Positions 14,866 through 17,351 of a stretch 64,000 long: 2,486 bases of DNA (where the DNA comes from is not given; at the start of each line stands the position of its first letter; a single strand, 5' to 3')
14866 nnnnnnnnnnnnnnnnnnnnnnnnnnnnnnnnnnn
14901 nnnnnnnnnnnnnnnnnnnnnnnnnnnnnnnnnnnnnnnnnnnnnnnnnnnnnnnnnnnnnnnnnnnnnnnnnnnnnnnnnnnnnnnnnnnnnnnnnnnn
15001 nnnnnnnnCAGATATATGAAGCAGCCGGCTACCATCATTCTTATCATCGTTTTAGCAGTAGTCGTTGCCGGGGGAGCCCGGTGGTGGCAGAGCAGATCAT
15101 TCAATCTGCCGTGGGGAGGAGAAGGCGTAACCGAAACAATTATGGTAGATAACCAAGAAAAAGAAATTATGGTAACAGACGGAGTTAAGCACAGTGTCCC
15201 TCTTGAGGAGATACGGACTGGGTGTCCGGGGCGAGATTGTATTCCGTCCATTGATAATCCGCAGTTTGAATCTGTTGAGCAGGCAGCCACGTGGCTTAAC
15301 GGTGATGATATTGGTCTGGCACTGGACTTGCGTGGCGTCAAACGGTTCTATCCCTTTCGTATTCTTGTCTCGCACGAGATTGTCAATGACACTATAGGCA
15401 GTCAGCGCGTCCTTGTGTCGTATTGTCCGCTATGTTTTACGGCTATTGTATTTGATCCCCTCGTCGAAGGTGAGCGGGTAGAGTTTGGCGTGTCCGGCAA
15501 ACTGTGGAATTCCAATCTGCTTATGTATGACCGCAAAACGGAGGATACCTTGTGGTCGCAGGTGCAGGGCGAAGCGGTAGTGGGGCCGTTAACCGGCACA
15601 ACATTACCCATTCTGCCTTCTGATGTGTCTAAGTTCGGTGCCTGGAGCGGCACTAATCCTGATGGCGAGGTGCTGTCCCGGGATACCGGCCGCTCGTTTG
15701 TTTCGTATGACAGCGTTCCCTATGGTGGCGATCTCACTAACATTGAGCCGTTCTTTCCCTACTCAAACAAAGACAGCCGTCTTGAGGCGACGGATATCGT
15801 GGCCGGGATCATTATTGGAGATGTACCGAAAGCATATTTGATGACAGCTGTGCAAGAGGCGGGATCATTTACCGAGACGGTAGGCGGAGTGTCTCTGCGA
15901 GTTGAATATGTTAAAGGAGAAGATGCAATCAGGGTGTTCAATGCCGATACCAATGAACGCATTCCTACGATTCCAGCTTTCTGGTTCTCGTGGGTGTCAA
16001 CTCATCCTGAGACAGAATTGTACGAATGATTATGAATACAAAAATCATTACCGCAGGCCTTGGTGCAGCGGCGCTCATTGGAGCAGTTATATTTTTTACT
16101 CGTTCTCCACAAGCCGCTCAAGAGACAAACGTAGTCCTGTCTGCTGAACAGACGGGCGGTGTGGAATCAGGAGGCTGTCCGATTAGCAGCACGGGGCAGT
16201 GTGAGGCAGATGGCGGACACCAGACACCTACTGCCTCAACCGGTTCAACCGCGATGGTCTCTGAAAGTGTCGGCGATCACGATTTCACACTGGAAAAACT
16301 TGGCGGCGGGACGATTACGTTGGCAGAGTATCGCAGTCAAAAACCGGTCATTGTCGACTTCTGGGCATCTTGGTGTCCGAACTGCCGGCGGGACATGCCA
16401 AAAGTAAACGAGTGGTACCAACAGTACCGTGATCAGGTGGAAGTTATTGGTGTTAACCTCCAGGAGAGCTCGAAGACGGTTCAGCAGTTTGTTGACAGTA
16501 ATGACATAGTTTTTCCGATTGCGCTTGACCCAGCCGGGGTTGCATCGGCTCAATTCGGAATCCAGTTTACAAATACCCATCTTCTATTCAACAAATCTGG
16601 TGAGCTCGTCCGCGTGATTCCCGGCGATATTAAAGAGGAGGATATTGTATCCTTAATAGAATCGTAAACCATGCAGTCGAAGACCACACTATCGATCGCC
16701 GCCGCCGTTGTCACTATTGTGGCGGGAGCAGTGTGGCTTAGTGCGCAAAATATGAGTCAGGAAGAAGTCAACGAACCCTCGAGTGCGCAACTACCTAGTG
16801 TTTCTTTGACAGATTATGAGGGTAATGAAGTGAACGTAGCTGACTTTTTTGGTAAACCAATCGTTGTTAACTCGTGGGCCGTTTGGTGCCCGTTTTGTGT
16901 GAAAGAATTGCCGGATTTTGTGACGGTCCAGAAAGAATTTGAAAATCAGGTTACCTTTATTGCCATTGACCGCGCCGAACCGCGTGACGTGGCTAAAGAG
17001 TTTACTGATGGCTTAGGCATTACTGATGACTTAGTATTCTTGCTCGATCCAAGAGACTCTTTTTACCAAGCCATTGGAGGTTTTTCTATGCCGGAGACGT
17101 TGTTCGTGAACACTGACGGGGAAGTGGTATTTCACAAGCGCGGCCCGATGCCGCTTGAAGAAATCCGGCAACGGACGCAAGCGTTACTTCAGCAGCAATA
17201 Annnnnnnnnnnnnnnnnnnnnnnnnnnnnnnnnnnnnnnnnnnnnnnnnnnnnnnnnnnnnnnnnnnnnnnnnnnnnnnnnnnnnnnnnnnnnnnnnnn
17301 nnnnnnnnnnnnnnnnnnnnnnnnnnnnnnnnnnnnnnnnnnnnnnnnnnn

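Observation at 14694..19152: Nine-gene co-directional metal/thiol-stress operon combining ArsR, DUF3179, two TlpA redoxins, CcdA, a MerT-like CC-membrane protein, a CX5R phosphatase and two Cys-rich peptides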

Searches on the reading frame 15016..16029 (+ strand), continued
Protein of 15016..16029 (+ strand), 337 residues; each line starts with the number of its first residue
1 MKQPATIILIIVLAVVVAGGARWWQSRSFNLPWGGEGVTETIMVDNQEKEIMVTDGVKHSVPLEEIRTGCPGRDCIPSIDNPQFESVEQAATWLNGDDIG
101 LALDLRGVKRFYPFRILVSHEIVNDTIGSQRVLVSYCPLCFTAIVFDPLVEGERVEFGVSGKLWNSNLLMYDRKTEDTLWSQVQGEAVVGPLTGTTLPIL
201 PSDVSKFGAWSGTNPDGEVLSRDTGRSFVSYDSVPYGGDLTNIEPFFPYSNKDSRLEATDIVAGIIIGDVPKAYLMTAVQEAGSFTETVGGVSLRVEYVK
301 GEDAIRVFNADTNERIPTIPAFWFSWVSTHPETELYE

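Call 62: get_annotated_region(hit=H3, flank=5000)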
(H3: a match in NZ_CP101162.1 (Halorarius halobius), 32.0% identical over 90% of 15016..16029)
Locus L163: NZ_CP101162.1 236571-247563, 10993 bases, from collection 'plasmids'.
description: Halorarius halobius strain ZY10 plasmid unnamed1, complete sequence
organism: Halorarius halobius (NCBI taxid 2962671)
taxonomy: Archaea; Euryarchaeota; Halobacteria; Halobacteriales; Haloarculaceae; Halorarius; Halorarius halobius
host: -; source: cell culture,salt; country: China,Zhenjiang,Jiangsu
typing (MOB-suite, as given by PLSDB): non-mobilizable
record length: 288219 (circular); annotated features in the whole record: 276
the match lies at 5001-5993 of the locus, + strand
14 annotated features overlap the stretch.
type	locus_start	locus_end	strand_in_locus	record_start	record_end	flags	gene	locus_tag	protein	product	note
CDS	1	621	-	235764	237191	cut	-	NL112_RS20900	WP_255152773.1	FAD-dependent oxidoreductase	-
CDS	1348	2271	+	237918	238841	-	-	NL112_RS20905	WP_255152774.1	sulfite exporter TauE/SafE family protein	GO:0006810 - transport [Evidence IEA]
CDS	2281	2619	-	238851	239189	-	-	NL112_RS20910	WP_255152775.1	DsrE family protein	-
CDS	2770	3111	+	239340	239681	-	trxA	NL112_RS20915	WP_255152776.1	thioredoxin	-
CDS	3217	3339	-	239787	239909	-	-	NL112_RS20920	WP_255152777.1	hypothetical protein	-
CDS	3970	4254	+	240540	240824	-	-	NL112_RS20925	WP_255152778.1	PadR family transcriptional regulator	-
CDS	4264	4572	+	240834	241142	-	-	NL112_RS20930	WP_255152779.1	hypothetical protein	-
CDS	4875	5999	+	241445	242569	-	-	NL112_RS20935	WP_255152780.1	DUF3179 domain-containing protein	-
CDS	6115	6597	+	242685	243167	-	-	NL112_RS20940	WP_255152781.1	hypothetical protein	-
CDS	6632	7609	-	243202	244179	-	-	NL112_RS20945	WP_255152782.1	DUF3179 domain-containing protein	-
CDS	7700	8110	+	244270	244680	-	-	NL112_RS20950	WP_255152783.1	low molecular weight phosphatase family protein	-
CDS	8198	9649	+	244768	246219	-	-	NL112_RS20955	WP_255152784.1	radical SAM protein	-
CDS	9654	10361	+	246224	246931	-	-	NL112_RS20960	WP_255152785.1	methyltransferase domain-containing protein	-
CDS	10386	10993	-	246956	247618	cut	-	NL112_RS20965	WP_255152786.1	methyltransferase domain-containing protein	-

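Call 63: get_annotated_region(hit=H14, flank=5000)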
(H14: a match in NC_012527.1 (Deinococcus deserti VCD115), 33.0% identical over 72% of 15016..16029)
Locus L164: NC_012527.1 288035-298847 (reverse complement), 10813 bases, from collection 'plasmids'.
description: Deinococcus deserti VCD115 plasmid 1, complete sequence
organism: Deinococcus deserti VCD115 (NCBI taxid 546414)
taxonomy: Bacteria; Deinococcota; Deinococci; Deinococcales; Deinococcaceae; Deinococcus; Deinococcus deserti; Deinococcus deserti VCD115
host: -; source: -; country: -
typing (MOB-suite, as given by PLSDB): mobilizable; replicon rep_cluster_348; relaxase MOBP
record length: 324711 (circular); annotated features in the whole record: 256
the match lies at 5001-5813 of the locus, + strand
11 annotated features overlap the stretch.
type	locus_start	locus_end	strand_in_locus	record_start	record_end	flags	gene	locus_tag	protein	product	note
CDS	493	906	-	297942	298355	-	-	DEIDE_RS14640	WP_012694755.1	hypothetical protein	-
CDS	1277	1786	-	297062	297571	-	-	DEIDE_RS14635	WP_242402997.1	MarR family transcriptional regulator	-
CDS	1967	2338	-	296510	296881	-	-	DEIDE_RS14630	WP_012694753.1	PH domain-containing protein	-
CDS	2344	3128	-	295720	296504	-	-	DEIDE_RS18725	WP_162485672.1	IS5-like element ISDds9 family transposase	GO:0006313 - DNA transposition [Evidence IEA]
CDS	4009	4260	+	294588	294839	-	-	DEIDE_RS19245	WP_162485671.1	hypothetical protein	-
CDS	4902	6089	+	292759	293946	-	-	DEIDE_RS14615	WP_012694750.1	DUF3179 domain-containing protein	-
CDS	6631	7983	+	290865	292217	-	chrA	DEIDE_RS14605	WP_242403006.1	chromate efflux transporter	GO:0015703 - chromate transport [Evidence IEA]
CDS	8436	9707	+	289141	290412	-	-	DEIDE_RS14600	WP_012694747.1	glycerate kinase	-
CDS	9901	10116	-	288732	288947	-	-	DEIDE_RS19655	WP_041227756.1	efflux RND transporter permease subunit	GO:0055085 - transmembrane transport [Evidence IEA]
CDS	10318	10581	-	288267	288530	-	-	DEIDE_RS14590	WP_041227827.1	metal-sensitive transcriptional regulator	-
CDS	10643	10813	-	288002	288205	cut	-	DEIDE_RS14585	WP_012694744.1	cation transporter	-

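Call 64: get_annotated_region(hit=H2, flank=5000)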
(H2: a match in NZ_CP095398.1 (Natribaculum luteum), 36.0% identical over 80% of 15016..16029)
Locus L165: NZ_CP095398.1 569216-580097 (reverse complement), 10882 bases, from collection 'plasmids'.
description: Natribaculum luteum strain IBRC-M 10912 plasmid unnamed1, complete sequence
organism: Natribaculum luteum (NCBI taxid 1586232)
taxonomy: Archaea; Euryarchaeota; Halobacteria; Halobacteriales; Natrialbaceae; Natribaculum; Natribaculum luteum
host: -; source: cell culture,brine; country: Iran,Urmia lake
typing (MOB-suite, as given by PLSDB): non-mobilizable
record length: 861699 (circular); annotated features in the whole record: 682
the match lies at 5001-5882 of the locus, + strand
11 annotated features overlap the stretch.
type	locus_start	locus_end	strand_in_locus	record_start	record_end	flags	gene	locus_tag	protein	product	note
CDS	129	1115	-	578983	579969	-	-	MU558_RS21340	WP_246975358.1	sulfite exporter TauE/SafE family protein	GO:0006810 - transport [Evidence IEA]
CDS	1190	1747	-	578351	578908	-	-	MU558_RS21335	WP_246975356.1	carboxymuconolactone decarboxylase family protein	-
CDS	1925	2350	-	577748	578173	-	-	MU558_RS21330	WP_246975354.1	hypothetical protein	-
CDS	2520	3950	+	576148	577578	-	-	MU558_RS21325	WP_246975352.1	dihydrolipoyl dehydrogenase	-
CDS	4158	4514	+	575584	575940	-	-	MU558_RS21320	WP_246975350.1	hypothetical protein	-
CDS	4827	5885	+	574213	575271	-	-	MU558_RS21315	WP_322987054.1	DUF3179 domain-containing protein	-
CDS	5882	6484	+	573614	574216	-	-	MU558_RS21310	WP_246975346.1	hypothetical protein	-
CDS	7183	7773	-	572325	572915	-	-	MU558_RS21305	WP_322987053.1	DHH family phosphoesterase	-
CDS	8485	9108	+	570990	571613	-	-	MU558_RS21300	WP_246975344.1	transposase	-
CDS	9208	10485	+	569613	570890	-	-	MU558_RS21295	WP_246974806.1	IS4 family transposase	-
CDS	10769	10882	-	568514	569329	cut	-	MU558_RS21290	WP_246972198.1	IS5 family transposase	-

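Call 89: get_annotated_region(hit=H17, flank=4000)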
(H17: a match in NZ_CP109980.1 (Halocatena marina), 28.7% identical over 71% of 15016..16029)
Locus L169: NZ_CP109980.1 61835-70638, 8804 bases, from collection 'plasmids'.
description: Halocatena marina strain QDMS1 plasmid unnamed1, complete sequence
organism: Halocatena marina (NCBI taxid 2934937)
taxonomy: Archaea; Euryarchaeota; Halobacteria; Halobacteriales; Haloarculaceae; Halocatena; Halocatena marina
host: -; source: cell cuture,Qidong intertidal zone; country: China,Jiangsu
typing (MOB-suite, as given by PLSDB): non-mobilizable
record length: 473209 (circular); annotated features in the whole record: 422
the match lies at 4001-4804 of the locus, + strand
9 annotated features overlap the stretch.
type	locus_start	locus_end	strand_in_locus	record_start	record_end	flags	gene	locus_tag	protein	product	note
CDS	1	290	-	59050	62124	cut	-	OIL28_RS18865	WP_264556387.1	FAD-binding and (Fe-S)-binding domain-containing protein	-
CDS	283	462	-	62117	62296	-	-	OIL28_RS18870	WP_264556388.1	hypothetical protein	-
CDS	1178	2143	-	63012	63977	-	-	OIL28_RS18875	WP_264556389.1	alpha-ketoacid dehydrogenase subunit beta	-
CDS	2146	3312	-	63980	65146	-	-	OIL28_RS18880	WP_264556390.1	thiamine pyrophosphate-dependent enzyme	-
CDS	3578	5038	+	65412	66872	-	-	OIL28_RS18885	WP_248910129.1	DUF3179 domain-containing (seleno)protein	-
CDS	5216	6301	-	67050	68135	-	-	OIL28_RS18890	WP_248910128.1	cupin domain-containing protein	-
CDS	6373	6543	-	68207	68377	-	-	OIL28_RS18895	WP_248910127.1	hypothetical protein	-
CDS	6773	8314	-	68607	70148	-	-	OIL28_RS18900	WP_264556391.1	AMP-binding protein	-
CDS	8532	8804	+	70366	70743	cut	-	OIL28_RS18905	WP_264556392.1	hypothetical protein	-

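Call 90: get_annotated_region(hit=H19, flank=4000)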
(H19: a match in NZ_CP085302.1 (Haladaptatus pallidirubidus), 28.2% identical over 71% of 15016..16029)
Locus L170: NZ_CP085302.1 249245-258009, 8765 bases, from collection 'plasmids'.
description: Haladaptatus pallidirubidus strain YIM 93656 plasmid unnamed1, complete sequence
organism: Haladaptatus pallidirubidus (NCBI taxid 1008152)
taxonomy: Archaea; Euryarchaeota; Halobacteria; Halobacteriales; Haladaptataceae; Haladaptatus; Haladaptatus pallidirubidus
host: -; source: cell culture,saline soil; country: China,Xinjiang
typing (MOB-suite, as given by PLSDB): non-mobilizable
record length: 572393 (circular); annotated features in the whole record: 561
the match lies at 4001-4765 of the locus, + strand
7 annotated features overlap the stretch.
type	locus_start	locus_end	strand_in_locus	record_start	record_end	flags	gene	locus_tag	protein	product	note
CDS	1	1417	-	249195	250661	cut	-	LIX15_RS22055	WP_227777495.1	nucleoside recognition domain-containing protein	-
CDS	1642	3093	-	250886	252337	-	-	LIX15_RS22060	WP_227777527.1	aldehyde dehydrogenase family protein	-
CDS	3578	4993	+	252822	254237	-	-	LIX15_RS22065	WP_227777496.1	DUF3179 domain-containing (seleno)protein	-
CDS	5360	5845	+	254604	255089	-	-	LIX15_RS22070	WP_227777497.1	gamma carbonic anhydrase family protein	-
CDS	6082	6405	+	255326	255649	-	-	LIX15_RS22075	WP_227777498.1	hypothetical protein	-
CDS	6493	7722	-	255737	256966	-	-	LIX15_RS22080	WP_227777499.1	FAD-dependent monooxygenase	-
CDS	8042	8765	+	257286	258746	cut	-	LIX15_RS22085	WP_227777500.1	nucleoside recognition domain-containing protein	-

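Call 93: fold_search(model_id=the predicted structure, library=pdb)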
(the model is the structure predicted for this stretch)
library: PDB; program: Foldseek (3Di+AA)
matches with E <= 10: 334; with E <= 0.001: 0
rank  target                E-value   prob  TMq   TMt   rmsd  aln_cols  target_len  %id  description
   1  8j07_3I               3.2e-02  0.05  0.10  0.06  36.3       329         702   13  96nm repeat of human respiratory doublet microtubule and associated axonemal complexes (released 2023-07-26)
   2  8j07_3M               1.0e-01  0.04  0.09  0.06  32.1       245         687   13  96nm repeat of human respiratory doublet microtubule and associated axonemal complexes (released 2023-07-26)
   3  3mmg_B                1.8e-01  0.06  0.11  0.15  16.1       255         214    7  Crystal structure of tobacco vein mottling virus protease (released 2010-10-20)
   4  7ung_X                2.0e-01  0.03  0.10  0.06  36.4       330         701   14  48-nm repeat of the human respiratory doublet microtubule (released 2022-10-05)
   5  8y6b_D                2.1e-01  0.06  0.14  0.11  22.8       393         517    6  Structure of human LGI1-ADAM22 complex in space group P212121 (released 2024-02-14)
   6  5y2z_H                2.6e-01  0.04  0.13  0.13  22.0       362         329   10  Crystal structure of human LGI1 EPTP-ADAM22 complex (released 2018-05-02)
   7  1mae_H                3.4e-01  0.04  0.15  0.14  18.3       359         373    8  The Active Site Structure of Methylamine Dehydrogenase: Hydrazines Identify C6 as the Reactive Site of the Tryptophan  (released 1994-01-31)
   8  1lvb_A                3.4e-01  0.03  0.10  0.13  17.3       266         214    5  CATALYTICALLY INACTIVE TOBACCO ETCH VIRUS PROTEASE COMPLEXED WITH SUBSTRATE (released 2002-11-27)
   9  1euf                  3.6e-01  0.02  0.12  0.13  17.9       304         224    8  BOVINE DUODENASE(NEW SERINE PROTEASE), CRYSTAL STRUCTURE (released 2001-04-14)
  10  4gak                  4.1e-01  0.06  0.14  0.17  18.7       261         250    9  Crystal structure of acyl-ACP thioesterase from Spirosoma linguale (released 2012-09-19)
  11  3wj9_B                4.3e-01  0.03  0.09  0.08  19.1       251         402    9  Crystal structure of the eukaryotic initiation factor (released 2014-03-12)
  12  5bok                  4.8e-01  0.72  0.18  0.51   4.1        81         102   11  Ferredoxin component of 3-nitrotoluene dioxygenase from Diaphorobacter sp. strain DS2 (released 2016-07-27)
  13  4k3k_A                5.1e-01  0.03  0.10  0.10  17.1       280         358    9  E. Coli sliding clamp in complex with (S)-2-(4-methylpentanamido)-3-phenylpropanoic acid (released 2013-05-01)
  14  4gaw_H                5.1e-01  0.01  0.09  0.11  19.0       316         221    6  Crystal structure of active human granzyme H (released 2013-01-16)
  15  4k3p_A                5.4e-01  0.05  0.16  0.15  17.9       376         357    9  E. coli sliding clamp in complex with AcQLALF (released 2013-05-01)
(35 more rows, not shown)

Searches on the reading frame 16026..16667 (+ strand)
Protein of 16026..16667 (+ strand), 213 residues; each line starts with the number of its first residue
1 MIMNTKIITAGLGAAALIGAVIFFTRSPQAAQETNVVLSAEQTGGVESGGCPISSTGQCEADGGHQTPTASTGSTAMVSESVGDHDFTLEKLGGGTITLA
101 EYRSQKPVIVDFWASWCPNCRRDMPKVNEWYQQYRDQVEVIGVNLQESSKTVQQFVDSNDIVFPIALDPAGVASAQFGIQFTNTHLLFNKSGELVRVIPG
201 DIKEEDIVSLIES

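Call 3: search_protein_families(library=pfam, proteins=[window:16026-16667:+], max_evalue=0.1)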
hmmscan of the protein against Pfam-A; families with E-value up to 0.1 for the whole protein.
window:16026-16667:+ (213 aa): 6 families
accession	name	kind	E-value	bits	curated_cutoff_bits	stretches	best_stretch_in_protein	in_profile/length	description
PF00578.27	AhpC-TSA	-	2.3e-22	79.7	26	1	86-193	7-120/124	AhpC/TSA family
PF08534.16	Redoxin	-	3.9e-19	69.4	26.6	1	86-204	8-138/148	Redoxin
PF13905.12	Thioredoxin_8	-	3e-14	53.6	27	1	106-193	2-93/94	Thioredoxin-like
PF00085.26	Thioredoxin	-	5.4e-12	46.1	23.5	1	104-155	17-68/103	Thioredoxin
PF13098.12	Thioredoxin_2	-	7.6e-09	36.3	27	1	104-209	4-102/104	Thioredoxin-like domain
PF13899.12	Thioredoxin_7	-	0.013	16.1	27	1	103-122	15-34/83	Thioredoxin-like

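Call 4: search_protein_families(library=ncbifam, proteins=[window:16026-16667:+], max_evalue=0.1)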
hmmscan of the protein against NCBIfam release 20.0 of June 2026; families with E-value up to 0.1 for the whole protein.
window:16026-16667:+ (213 aa): 19 families
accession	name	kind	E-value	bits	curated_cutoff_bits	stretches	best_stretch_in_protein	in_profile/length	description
NF002854.0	PRK03147.1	subfamily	1.1e-28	100.3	170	1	85-211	43-169/176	thiol-disulfide oxidoreductase ResA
NF041202.1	StoA_CxxC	exception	5.5e-23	81.6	210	1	85-208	34-158/163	endospore biogenesis thiol-disulfide oxidoreductase StoA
NF010625.0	PRK14018.1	equivalog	2e-13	49.7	522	1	74-212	23-170/521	bifunctional peptide-methionine (S)-S-oxide reductase MsrA/peptide-methionine (R)-S-oxide reductase MsrB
TIGR01068.1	thioredoxin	equivalog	9.2e-13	48.2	96.8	1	103-155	12-64/101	thioredoxin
NF041054.1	WAxxUGC_long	equivalog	4.2e-11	42.7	300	1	80-197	80-197/354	ResA-like WAxxUGC motif-containing protein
TIGR00385.1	dsbE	subfamily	1.2e-10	41.3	123.15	1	96-206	53-162/173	DsbE family thiol:disulfide interchange protein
NF047696.1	ThlDiSintTplARhiz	equivalog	1.7e-09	37.8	230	1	79-150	74-143/219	thiol:disulfide interchange protein TlpA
NF008229.0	PRK10996.1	equivalog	9.2e-09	35.2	125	1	98-155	44-102/141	thioredoxin TrxC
NF047697.1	ThioredTrxAClost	equivalog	3.6e-08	33.5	140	1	104-150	16-62/105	thioredoxin TrxA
NF038285.1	deiodinase_rel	hypoth_equivalog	1.1e-06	28.4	250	1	86-150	184-249/347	deiodinase family protein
NF006898.0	PRK09381.1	equivalog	2.4e-06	27.9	138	1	107-153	23-69/109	thioredoxin TrxA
NF011941.0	PRK15412.1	equivalog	3e-06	26.9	359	1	87-158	48-118/185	thiol:disulfide interchange protein DsbE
TIGR01126.1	pdi_dom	equivalog_domain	0.00012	22.3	107.2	1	104-154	13-66/105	protein disulfide-isomerase domain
TIGR01130.1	ER_PDI_fam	subfamily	0.00012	21.8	344.25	1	103-153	361-411/476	protein disulfide-isomerase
NF045694.1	seleno_TsoB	exception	0.00015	20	805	1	103-122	472-491/572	rhodanese/DsbD fusion-like selenoprotein TsoB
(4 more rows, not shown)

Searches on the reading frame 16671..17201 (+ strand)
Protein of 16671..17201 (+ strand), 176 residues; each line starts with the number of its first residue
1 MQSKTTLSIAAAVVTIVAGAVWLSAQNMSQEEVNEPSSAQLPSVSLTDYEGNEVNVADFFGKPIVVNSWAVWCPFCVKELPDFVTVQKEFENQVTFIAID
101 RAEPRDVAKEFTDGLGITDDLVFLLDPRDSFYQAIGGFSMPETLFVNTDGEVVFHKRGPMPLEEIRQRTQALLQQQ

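Call 3: search_protein_families(library=pfam, proteins=[window:16671-17201:+], max_evalue=0.1)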
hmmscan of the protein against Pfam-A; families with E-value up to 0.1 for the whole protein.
window:16671-17201:+ (176 aa): 9 families
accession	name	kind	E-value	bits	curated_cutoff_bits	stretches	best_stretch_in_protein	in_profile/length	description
PF08534.16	Redoxin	-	4.6e-18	65.9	26.6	1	39-163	4-139/148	Redoxin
PF00578.27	AhpC-TSA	-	9.8e-15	55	26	1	40-154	4-123/124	AhpC/TSA family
PF13098.12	Thioredoxin_2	-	3.7e-07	30.9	27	1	61-167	5-102/104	Thioredoxin-like domain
PF00085.26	Thioredoxin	-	7.8e-07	29.5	23.5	1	61-111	18-68/103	Thioredoxin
PF13905.12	Thioredoxin_8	-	0.001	19.8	27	1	61-152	1-94/94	Thioredoxin-like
PF00837.23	T4_deiodinase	-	0.0029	17.4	27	1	20-106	60-149/237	Iodothyronine deiodinase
PF06110.17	TXD17-like_Trx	-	0.013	15.6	23.1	1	51-101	18-66/119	Thioredoxin domain-containing protein 17-like, thioredoxin domain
PF17055.10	VMR2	-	0.062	13.5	27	1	83-145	99-158/235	Viral matrix protein M2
PF02630.20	SCO1-SenC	-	0.073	13.5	22.8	0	45-97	5-63/134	SCO1/SenC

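Call 4: search_protein_families(library=ncbifam, proteins=[window:16671-17201:+], max_evalue=0.1)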
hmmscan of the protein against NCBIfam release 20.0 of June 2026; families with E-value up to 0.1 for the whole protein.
window:16671-17201:+ (176 aa): 15 families
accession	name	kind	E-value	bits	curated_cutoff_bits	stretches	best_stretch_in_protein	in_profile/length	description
NF002854.0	PRK03147.1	subfamily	4.7e-19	69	170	1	4-169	4-169/176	thiol-disulfide oxidoreductase ResA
NF047696.1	ThlDiSintTplARhiz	equivalog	1.3e-16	61.1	230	1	38-159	74-200/219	thiol:disulfide interchange protein TlpA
NF041202.1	StoA_CxxC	exception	1.1e-14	54.7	210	1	9-169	7-161/163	endospore biogenesis thiol-disulfide oxidoreductase StoA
TIGR00385.1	dsbE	subfamily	9e-12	44.9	123.15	1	14-168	9-166/173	DsbE family thiol:disulfide interchange protein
NF041054.1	WAxxUGC_long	equivalog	5.9e-10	39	300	1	37-156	80-198/354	ResA-like WAxxUGC motif-containing protein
TIGR01068.1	thioredoxin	equivalog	5.5e-07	29.7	96.8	1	62-111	15-64/101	thioredoxin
NF011941.0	PRK15412.1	equivalog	4.4e-06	26.4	359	1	60-158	67-161/185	thiol:disulfide interchange protein DsbE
NF008229.0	PRK10996.1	equivalog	9.8e-06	25.3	125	1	62-111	53-102/141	thioredoxin TrxC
NF010625.0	PRK14018.1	equivalog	1.5e-05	23.7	522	1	12-95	12-94/521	bifunctional peptide-methionine (S)-S-oxide reductase MsrA/peptide-methionine (R)-S-oxide reductase MsrB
NF047697.1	ThioredTrxAClost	equivalog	0.00047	20.3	140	1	62-108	18-64/105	thioredoxin TrxA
NF040769.1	SelL_rel_redox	subfamily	0.00059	19.5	120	1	41-136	3-99/173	SelL-related redox protein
TIGR01126.1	pdi_dom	equivalog_domain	0.015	15.5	107.2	1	62-111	15-67/105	protein disulfide-isomerase domain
NF053650.1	PerredPrxQDein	equivalog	0.025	14.6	260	1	41-140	1-98/148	thioredoxin-dependent peroxiredoxin PrxQ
NF038096.1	thylak_slr1796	equivalog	0.03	13.9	140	1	139-169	99-129/157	thylakoid membrane photosystem I accumulation factor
NF045694.1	seleno_TsoB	exception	0.049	11.7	805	1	39-94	452-510/572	rhodanese/DsbD fusion-like selenoprotein TsoB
